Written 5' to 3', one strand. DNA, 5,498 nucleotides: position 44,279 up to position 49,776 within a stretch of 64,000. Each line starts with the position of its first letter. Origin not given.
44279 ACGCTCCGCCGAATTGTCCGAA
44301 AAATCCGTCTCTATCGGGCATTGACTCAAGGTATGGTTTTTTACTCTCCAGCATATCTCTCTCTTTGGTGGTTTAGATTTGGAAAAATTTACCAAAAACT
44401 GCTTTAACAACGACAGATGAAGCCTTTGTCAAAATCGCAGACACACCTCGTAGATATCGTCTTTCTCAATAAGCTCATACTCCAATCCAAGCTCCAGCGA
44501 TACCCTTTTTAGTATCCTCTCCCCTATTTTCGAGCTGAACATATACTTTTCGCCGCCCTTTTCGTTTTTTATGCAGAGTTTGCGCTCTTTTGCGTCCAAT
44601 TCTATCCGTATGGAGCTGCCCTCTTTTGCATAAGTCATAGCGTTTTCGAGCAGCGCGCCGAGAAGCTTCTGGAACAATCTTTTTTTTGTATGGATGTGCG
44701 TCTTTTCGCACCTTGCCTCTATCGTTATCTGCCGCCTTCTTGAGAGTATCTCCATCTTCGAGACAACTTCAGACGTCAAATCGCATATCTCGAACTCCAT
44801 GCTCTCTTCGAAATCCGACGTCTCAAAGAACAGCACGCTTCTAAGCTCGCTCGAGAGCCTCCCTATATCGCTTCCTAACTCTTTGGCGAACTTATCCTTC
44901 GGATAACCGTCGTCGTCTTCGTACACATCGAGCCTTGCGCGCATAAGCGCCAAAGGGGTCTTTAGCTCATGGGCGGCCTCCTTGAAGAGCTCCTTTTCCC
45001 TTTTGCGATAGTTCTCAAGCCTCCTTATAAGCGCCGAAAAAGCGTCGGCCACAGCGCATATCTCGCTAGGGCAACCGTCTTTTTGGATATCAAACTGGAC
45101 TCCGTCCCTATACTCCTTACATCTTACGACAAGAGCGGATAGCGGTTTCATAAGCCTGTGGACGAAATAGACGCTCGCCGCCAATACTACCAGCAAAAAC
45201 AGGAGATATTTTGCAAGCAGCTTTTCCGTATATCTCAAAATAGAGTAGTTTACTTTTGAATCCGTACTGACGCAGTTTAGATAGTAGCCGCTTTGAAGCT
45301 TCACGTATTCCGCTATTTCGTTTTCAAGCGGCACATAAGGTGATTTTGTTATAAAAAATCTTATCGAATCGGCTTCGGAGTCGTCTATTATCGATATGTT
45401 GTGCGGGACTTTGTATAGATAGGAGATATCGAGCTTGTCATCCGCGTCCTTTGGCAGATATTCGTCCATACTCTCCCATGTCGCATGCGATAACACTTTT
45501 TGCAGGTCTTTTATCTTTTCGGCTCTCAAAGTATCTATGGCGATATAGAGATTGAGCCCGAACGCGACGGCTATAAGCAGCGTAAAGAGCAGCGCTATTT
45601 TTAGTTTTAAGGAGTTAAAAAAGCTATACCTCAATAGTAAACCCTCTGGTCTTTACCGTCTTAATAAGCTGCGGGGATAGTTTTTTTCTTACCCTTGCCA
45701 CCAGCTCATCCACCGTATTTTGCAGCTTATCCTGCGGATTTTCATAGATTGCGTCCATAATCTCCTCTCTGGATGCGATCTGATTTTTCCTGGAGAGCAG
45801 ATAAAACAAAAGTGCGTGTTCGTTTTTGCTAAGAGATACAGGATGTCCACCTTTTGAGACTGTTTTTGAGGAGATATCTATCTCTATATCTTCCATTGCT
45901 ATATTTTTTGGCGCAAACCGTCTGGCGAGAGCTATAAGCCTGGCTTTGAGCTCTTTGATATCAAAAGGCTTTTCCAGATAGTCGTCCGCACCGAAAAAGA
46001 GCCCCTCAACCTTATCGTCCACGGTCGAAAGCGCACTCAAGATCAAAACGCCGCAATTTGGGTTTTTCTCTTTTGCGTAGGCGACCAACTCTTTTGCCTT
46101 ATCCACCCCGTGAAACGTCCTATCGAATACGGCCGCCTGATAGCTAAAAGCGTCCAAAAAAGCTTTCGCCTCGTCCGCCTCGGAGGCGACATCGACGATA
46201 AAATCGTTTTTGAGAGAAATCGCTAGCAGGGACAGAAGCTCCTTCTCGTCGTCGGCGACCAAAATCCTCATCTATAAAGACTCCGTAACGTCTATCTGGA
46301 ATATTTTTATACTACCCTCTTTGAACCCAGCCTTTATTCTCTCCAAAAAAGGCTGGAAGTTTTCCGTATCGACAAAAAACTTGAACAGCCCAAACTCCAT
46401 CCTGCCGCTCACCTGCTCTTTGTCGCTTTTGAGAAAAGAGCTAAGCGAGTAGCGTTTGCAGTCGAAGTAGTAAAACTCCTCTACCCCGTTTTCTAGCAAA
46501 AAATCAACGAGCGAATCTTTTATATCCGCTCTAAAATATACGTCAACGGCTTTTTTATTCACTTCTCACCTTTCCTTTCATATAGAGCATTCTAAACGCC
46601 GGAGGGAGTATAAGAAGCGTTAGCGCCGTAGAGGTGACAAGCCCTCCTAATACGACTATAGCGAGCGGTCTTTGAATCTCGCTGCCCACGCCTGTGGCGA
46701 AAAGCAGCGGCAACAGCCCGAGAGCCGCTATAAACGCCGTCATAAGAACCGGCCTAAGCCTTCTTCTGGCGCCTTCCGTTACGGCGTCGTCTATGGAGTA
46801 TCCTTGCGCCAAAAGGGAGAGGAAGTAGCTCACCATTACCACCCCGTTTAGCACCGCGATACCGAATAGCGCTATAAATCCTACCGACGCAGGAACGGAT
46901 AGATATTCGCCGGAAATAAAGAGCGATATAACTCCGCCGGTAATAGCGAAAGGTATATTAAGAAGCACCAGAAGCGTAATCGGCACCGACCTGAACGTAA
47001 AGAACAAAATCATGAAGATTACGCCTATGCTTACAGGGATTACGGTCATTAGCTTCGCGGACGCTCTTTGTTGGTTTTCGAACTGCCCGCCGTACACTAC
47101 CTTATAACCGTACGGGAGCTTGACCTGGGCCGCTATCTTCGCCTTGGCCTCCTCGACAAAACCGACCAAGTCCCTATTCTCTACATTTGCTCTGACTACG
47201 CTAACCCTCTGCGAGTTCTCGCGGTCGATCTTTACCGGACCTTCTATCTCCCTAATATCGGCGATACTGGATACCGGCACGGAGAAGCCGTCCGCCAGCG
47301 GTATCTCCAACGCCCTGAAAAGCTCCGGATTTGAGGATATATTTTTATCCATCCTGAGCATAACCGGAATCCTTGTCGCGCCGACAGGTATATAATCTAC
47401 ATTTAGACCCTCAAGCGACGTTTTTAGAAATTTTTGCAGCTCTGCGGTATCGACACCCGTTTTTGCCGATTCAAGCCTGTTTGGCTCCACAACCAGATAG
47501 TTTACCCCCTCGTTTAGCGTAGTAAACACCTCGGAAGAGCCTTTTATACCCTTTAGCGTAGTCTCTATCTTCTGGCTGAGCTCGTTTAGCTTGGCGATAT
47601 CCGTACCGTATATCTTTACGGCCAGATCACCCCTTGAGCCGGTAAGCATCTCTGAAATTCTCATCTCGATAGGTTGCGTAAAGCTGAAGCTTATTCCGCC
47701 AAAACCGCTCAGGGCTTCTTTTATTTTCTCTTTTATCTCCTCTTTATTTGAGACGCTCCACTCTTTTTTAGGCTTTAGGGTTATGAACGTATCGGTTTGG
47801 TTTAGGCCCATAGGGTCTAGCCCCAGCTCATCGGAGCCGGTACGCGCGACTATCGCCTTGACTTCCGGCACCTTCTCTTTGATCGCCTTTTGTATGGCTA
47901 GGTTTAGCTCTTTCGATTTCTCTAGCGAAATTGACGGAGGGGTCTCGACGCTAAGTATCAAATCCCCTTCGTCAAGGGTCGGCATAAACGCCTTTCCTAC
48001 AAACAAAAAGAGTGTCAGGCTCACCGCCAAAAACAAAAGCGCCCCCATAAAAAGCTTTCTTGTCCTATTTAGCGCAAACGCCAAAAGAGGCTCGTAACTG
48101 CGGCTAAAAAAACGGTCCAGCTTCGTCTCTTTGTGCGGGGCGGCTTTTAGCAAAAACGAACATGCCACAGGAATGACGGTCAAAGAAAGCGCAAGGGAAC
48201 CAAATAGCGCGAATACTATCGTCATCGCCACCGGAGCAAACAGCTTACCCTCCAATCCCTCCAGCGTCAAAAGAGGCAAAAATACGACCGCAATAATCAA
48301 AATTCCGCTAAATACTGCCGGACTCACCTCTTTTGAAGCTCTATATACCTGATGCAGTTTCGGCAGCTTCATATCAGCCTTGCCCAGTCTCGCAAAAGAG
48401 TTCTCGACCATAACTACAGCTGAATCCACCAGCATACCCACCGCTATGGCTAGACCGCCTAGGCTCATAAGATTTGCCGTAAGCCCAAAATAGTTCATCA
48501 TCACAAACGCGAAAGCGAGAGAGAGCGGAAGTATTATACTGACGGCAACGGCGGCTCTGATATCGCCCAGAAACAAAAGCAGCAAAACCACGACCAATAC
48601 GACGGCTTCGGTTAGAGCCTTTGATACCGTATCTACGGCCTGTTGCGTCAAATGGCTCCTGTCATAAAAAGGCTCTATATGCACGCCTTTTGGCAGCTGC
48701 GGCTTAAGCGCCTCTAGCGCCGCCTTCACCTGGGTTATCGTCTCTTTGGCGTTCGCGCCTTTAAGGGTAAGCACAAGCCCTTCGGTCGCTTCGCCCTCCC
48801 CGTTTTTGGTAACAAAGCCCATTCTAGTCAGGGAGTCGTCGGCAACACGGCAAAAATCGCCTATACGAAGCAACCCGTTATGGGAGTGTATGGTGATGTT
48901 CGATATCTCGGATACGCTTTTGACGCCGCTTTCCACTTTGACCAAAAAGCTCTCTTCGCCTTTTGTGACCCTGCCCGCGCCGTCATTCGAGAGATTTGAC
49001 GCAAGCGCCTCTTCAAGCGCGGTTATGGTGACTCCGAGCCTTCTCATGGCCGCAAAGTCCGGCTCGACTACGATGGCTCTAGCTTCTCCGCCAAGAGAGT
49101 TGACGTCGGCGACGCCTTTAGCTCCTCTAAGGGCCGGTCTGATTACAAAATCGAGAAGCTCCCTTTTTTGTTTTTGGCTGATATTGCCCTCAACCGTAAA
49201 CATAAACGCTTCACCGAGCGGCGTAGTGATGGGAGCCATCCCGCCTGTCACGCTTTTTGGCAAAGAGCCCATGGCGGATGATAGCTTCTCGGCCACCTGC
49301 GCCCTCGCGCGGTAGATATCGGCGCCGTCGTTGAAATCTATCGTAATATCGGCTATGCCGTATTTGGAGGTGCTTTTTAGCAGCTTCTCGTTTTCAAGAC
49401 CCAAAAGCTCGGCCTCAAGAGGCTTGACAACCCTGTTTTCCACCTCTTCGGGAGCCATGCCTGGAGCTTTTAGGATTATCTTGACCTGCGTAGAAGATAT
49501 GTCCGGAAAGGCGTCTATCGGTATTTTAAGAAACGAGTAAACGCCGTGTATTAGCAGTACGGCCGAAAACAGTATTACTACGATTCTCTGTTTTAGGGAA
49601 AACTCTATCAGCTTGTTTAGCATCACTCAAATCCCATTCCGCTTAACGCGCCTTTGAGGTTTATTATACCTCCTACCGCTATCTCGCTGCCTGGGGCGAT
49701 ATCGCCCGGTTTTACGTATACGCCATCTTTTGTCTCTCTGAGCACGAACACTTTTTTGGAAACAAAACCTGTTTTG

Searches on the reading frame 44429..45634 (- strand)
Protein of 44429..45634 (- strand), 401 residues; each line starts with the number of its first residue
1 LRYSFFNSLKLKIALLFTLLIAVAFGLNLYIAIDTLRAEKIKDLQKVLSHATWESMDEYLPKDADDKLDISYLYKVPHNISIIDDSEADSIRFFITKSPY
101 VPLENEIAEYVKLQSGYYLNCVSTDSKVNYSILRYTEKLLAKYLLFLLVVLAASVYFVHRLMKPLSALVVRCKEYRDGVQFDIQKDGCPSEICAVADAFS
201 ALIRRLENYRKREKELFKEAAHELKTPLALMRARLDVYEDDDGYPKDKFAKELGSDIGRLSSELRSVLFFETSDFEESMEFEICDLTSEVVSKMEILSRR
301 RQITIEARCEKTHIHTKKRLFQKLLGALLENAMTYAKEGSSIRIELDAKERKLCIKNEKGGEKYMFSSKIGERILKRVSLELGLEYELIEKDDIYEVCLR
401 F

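Call 3: search_protein_families(library=pfam, proteins=[window:44429-45634:-])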
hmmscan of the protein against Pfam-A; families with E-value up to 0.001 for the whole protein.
window:44429-45634:- (401 aa): 1 family
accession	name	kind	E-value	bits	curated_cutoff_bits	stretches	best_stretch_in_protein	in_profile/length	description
PF00512.31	HisKA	-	0.00034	21.1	26.9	0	214-264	3-54/66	His Kinase A (phospho-acceptor) domain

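Call 57: search_protein_families(library=ncbifam, proteins=[window:44429-45634:-])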
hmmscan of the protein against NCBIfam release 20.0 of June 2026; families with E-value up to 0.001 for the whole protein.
window:44429-45634:- (401 aa): 35 families (the best 25 are shown)
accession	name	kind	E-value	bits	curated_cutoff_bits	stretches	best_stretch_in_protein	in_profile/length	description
NF052314.1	T9SS_HK_PorY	subfamily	8.4e-27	94.3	350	1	11-373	7-374/418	PorY family sensor histidine kinase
NF007664.1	PRK10337.1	equivalog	1.7e-21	76.4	475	1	140-375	157-398/442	quorum sensing histidine kinase QseC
NF008025.0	PRK10755.1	equivalog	7.7e-21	74.2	314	1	106-358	36-291/362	two-component system sensor histidine kinase PmrB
NF008312.0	PRK11100.1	equivalog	8.8e-19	67.7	356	1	127-361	172-410/477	two-component system sensor histidine kinase CreC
TIGR01386.1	cztS_silS_copS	subfamily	1e-18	67.6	292.55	1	121-358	147-391/457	heavy metal sensor histidine kinase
NF038389.1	ArsS_fam_HK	equivalog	5.9e-16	58.9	250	1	7-358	1-344/403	ArsS family sensor histidine kinase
NF012226.0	AdeS_HK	equivalog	5.7e-14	52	500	1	150-359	73-287/353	two-component sensor histidine kinase AdeS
TIGR03785.1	marine_sort_HK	equivalog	2.8e-13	49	612.2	1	163-361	435-638/703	proteobacterial dedicated sortase system histidine kinase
NF012163.2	BaeS_SmeS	equivalog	4.2e-13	49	500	1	128-356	156-388/457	sensor histidine kinase efflux regulator BaeS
NF007898.0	PRK10604.1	equivalog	9e-13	48.2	478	1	190-360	189-359/433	two-component system sensor histidine kinase RstB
TIGR02966.1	phoR_proteo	equivalog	2.8e-12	46.3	334.2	1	203-356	107-265/333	phosphate regulon sensor histidine kinase PhoR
NF007837.0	PRK10549.1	equivalog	2e-11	43.3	603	1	148-357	175-389/466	envelope stress sensor histidine kinase BaeS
NF007007.0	PRK09470.1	equivalog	2.6e-11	43.1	486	1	134-361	161-394/463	envelope stress sensor histidine kinase CpxA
NF033094.0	HK_VanS_O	exception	5.5e-11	42.3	720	1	145-363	54-277/345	vancomycin resistance histidine kinase VanS-O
NF007004.0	PRK09467.1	equivalog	1.5e-10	40.5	415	1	139-356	158-370/440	two-component system sensor histidine kinase EnvZ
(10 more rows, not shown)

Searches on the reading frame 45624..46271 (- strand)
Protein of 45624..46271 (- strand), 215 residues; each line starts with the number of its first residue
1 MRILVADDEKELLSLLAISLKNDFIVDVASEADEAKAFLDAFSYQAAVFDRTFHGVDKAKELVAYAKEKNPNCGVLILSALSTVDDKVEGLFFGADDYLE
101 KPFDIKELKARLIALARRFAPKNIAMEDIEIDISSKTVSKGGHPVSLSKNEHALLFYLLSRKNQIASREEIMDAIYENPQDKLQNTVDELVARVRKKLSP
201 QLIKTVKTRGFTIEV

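Call 57: search_protein_families(library=ncbifam, proteins=[window:45624-46271:-])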
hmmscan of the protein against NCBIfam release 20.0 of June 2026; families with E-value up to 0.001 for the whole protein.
window:45624-46271:- (215 aa): 52 families (the best 25 are shown)
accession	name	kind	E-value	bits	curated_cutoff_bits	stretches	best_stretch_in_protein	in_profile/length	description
NF007928.2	PRK10643.1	equivalog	2.6e-37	128.6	330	1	1-212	1-215/216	two-component system response regulator PmrA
NF041734.1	resp_reg_RppA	equivalog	1.9e-36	125.6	250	1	1-213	1-227/229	two-component system response regulator RppA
NF053854.1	RespRegPhoBBctds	equivalog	2.2e-36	125.4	270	1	3-211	1-220/225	two-component system response regulator PhoB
TIGR02154.1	PhoB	equivalog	1.4e-33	116.1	296.2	1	2-213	4-225/226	phosphate regulon transcriptional regulator PhoB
NF012023.0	PRK15479.1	equivalog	1.6e-31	109.6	337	1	1-212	1-216/224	transcriptional regulator TctD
NF007663.1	PRK10336.1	equivalog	1.8e-29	103.1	345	1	1-213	1-216/219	quorum sensing response regulator transcription factor QseB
TIGR01387.1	cztR_silR_copR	subfamily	2.4e-29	102.5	279.2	1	3-212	1-217/218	heavy metal response regulator transcription factor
NF008078.0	PRK10816.1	equivalog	8.7e-29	100.6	336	1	1-214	1-221/223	two-component system response regulator PhoP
NF045991.1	RespRegCtrARhodob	equivalog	7.1e-28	97.9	350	1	1-212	1-220/224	response regulator transcription factor CtrA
NF045944.1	ResRegRpaBCyano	equivalog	1e-27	97.1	330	1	4-213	1-227/229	response regulator transcription factor RpaB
NF033118.1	vanR-O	exception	2.2e-26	92.7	505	1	1-214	4-221/233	vancomycin resistance response regulator transcription factor VanR-O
NF008567.0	PRK11517.1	equivalog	1e-25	90.4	353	1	1-213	1-218/223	response regulator transcription factor HprR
NF040689.1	MtrAB_MtrA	equivalog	1.4e-25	89.9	300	1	3-211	1-216/219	MtrAB system response regulator MtrA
NF033117.2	vanR_ACDEGLN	exception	3.5e-25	88.9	350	1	3-214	1-226/226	VanR-ABDEGLN family response regulator transcription factor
NF007346.1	PRK09836.1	equivalog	3.6e-25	89.1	420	1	1-215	1-223/227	copper/silver response regulator transcription factor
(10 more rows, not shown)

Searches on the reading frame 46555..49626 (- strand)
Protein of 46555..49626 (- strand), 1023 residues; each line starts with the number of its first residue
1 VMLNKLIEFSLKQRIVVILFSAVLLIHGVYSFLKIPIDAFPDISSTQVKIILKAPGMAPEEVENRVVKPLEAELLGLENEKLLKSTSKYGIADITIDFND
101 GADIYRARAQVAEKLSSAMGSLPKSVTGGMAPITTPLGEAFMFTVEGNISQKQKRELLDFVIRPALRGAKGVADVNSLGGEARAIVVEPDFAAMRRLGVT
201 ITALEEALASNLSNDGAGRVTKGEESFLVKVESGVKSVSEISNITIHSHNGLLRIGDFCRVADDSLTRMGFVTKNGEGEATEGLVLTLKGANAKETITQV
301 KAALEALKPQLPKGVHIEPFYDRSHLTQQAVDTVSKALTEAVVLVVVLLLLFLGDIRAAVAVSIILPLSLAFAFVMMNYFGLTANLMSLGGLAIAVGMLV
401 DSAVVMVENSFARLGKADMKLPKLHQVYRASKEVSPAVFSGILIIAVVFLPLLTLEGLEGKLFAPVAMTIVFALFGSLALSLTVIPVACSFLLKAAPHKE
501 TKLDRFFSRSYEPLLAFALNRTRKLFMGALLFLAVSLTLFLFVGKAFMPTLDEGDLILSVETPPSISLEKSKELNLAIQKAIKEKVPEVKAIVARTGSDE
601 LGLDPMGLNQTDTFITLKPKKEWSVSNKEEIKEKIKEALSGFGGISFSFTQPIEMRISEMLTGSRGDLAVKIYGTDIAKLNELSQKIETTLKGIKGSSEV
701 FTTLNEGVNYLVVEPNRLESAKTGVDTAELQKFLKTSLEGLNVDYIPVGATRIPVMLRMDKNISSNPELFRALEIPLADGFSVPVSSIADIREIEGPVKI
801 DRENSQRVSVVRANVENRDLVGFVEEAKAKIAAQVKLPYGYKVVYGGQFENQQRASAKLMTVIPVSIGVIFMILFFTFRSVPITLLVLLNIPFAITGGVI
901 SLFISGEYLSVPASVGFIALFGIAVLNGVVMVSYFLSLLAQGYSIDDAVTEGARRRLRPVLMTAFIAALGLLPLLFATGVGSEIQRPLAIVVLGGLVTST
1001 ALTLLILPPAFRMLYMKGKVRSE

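Call 67: search_protein_families(library=pfam, proteins=[window:46555-49626:-])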
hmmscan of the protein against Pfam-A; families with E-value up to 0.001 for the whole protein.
window:46555-49626:- (1023 aa): 1 family
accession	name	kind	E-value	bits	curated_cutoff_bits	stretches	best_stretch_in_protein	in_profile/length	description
PF00873.25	ACR_tran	-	0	1011.5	28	1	7-1013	2-1019/1021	AcrB/AcrD/AcrF family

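Call 71: search_protein_families(library=ncbifam, proteins=[window:46555-49626:-], max_evalue=1e-50)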
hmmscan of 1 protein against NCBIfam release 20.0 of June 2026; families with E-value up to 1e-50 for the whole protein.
window:46555-49626:- (1023 aa): 11 families
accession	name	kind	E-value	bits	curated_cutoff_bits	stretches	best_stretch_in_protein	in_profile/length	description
TIGR00914.1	2A0601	subfamily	6e-294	977.8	701.45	1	2-1019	1-1040/1051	CusA/CzcA family heavy metal efflux RND transporter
NF033617.1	RND_permease_2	subfamily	1.3e-157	526.6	1250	1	10-1014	4-1007/1009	multidrug efflux RND transporter permease subunit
NF000282.2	RND_permease_1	subfamily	1.7e-131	440.1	1250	1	15-1013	9-1026/1029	multidrug efflux RND transporter permease subunit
TIGR00915.1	2A0602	subfamily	1.3e-117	394.1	940.35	1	8-1010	3-1024/1050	efflux RND transporter permease subunit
NF007905.0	PRK10614.1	equivalog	2.1e-96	323.7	1774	1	12-1011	9-1005/1025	multidrug efflux RND transporter permease subunit MdtC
NF007798.0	PRK10503.1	equivalog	4.5e-91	306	1584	1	15-1010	21-1018/1040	MdtB/MuxB family multidrug efflux RND transporter permease subunit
NF007133.0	PRK09579.1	equivalog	3.6e-83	279.7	1763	1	12-1017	9-1005/1017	multidrug efflux RND transporter permease subunit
NF007131.0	PRK09577.1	equivalog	4.9e-78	262.9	1768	1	13-1013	8-1021/1045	multidrug efflux RND transporter permease subunit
NF007842.1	PRK10555.1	equivalog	2.8e-74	250.6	1854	1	9-1013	4-1025/1036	multidrug efflux RND transporter permease AcrD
NF000037.1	RND_perm_OqxB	exception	8.4e-71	239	2200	1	9-1013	6-1032/1050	multidrug efflux RND transporter permease subunit OqxB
NF011706.2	PRK15127.1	equivalog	2.4e-65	221.1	2150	1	9-1012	4-1027/1049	multidrug efflux RND transporter permease subunit AcrB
